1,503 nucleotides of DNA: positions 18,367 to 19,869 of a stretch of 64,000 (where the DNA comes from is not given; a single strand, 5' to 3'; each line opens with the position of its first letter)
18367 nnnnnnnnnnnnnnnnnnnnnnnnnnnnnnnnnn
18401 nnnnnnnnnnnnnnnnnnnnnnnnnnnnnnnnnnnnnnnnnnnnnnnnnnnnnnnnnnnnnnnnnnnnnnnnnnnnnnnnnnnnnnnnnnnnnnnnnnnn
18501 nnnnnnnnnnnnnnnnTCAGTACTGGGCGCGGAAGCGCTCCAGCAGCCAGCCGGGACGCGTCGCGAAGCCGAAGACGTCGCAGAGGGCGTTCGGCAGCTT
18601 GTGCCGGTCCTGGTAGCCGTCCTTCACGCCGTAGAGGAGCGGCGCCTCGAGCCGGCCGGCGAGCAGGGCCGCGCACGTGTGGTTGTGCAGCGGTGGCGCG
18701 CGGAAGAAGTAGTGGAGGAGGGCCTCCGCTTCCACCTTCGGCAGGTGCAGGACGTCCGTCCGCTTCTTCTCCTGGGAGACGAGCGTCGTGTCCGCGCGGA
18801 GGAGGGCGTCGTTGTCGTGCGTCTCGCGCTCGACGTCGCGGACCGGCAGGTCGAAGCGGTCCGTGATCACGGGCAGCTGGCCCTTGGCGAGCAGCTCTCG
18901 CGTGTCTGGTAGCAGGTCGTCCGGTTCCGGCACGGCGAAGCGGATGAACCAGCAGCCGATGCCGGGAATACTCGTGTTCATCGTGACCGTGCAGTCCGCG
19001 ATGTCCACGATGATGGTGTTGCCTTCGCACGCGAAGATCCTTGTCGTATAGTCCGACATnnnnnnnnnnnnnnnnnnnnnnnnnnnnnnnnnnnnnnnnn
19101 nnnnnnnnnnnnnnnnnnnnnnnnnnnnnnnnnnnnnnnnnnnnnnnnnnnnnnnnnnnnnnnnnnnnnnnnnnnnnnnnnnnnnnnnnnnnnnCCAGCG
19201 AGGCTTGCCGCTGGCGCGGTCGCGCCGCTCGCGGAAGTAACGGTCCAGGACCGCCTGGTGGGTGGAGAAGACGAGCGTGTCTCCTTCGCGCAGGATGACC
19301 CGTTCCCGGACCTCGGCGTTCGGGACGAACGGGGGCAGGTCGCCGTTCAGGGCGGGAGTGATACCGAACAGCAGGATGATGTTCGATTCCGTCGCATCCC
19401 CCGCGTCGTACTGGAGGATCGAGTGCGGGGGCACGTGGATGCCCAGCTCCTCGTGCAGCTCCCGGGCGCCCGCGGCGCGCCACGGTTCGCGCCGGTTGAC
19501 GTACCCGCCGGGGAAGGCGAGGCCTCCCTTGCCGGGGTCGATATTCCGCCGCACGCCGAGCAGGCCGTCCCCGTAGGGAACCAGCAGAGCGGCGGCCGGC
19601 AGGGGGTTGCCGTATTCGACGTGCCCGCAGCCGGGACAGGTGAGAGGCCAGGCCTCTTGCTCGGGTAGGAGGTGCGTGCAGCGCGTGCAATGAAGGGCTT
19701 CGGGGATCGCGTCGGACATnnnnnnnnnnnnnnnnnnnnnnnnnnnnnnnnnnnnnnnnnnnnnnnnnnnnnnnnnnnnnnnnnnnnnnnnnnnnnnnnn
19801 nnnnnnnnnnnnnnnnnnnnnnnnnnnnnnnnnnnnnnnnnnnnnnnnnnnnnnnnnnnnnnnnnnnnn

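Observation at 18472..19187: Single gene flanked by two near-identical ~45-nt hairpin terminators (locus 1)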

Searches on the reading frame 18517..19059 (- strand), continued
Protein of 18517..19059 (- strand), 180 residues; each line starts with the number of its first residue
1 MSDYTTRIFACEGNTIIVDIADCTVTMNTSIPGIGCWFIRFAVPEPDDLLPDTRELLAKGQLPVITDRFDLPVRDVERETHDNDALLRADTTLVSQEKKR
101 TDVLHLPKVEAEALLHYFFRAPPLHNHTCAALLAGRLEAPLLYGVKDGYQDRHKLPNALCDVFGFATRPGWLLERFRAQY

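Call 72: find_related_loci(query=A2, collection=viral_contigs, flank=3000)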
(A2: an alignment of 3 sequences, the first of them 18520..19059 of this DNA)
Query A2 (180 aa) in viral_contigs; peptide patterns used: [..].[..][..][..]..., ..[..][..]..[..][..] (x = any residue, [..] = any of these).
29 stretches matched a pattern, but none encodes a relative of the query by tblastn (E <= 1e-3).

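Call 84: search_solved_structures(query=A2, max_evalue=1)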
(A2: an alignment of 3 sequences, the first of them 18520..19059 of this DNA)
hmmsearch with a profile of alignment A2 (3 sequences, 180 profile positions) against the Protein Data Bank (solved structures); distinct sequences matched with E-value up to 1: 2.
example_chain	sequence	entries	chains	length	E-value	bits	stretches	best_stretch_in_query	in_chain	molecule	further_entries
4r2m_A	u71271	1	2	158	0.82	12.9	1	20-96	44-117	Universal stress protein F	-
4r2l_A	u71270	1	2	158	0.83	12.8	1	20-93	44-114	Universal stress protein F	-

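Call 85: search_protein_families(library=ncbifam, proteins=[window:18520-19059:-, P0124], max_evalue=0.01)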
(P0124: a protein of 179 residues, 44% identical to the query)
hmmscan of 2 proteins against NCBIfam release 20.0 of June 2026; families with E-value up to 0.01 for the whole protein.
window:18520-19059:- (180 aa): 0 families

P0124 (179 aa): 0 families

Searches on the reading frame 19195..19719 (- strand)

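Call 59: search_protein_families(library=phrogs, proteins=[window:19195-19719:-], max_evalue=0.01)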
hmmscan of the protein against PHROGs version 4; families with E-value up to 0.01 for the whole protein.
window:19195-19719:- (175 aa): 1 family
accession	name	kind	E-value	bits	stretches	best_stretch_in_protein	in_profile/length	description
phrog_1198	-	other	9.3e-10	39.7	1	42-105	40-104/253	MutT/NUDIX hydrolase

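Call 60: search_protein_families(library=padloc, proteins=[window:19195-19719:-], max_evalue=0.01)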
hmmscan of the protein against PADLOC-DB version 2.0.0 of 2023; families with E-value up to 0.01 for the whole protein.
window:19195-19719:- (175 aa): 1 family
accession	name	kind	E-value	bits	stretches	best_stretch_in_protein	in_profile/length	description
PDLC04899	PDC-S07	-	1.9e-06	25.6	1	54-120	22-88/135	-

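Call 85: search_protein_families(library=ncbifam, proteins=[window:19195-19719:-], max_evalue=0.01)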
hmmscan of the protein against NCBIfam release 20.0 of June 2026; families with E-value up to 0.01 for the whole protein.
window:19195-19719:- (175 aa): 11 families
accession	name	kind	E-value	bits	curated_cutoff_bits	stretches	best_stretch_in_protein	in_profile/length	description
NF003787.0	PRK05379.1-4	equivalog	7.1e-08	31.8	449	1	46-98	215-266/346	bifunctional nicotinamide-nucleotide adenylyltransferase/Nudix hydroxylase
NF006530.0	PRK08999.1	equivalog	1.9e-07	30.5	245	1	43-98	11-66/315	Nudix family hydrolase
NF003786.0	PRK05379.1-2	equivalog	3.6e-07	29.7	397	1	43-98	222-276/354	bifunctional nicotinamide-nucleotide adenylyltransferase/Nudix hydroxylase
NF003788.0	PRK05379.1-5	equivalog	4e-07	29.7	354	1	44-99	218-272/351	bifunctional nicotinamide-nucleotide adenylyltransferase/Nudix hydroxylase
NF003791.0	PRK05379.2-3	equivalog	3.1e-06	26.6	409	1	45-102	208-263/340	bifunctional nicotinamide-nucleotide adenylyltransferase/Nudix hydroxylase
NF008044.0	PRK10776.1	equivalog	3.4e-05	23.7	148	1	66-120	32-86/130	8-oxo-dGTP diphosphatase MutT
NF003790.0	PRK05379.2-2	equivalog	0.00019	20.6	403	1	50-95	227-272/354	bifunctional nicotinamide mononucleotide adenylyltransferase/ADP-ribose pyrophosphatase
NF007834.0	PRK10546.1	equivalog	0.00023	21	156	1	44-112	9-77/135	pyrimidine (deoxy)nucleoside triphosphate diphosphatase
TIGR02705.1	nudix_YtkD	equivalog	0.00033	20.2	154.4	1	65-97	45-77/156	RNA deprotection pyrophosphohydrolase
TIGR00586.1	mutt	equivalog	0.00075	19.5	97.9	1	66-152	33-117/129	8-oxo-dGTP diphosphatase MutT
NF001299.0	PRK00241.1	equivalog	0.00097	18.7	158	1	8-96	102-190/263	NAD(+) diphosphatase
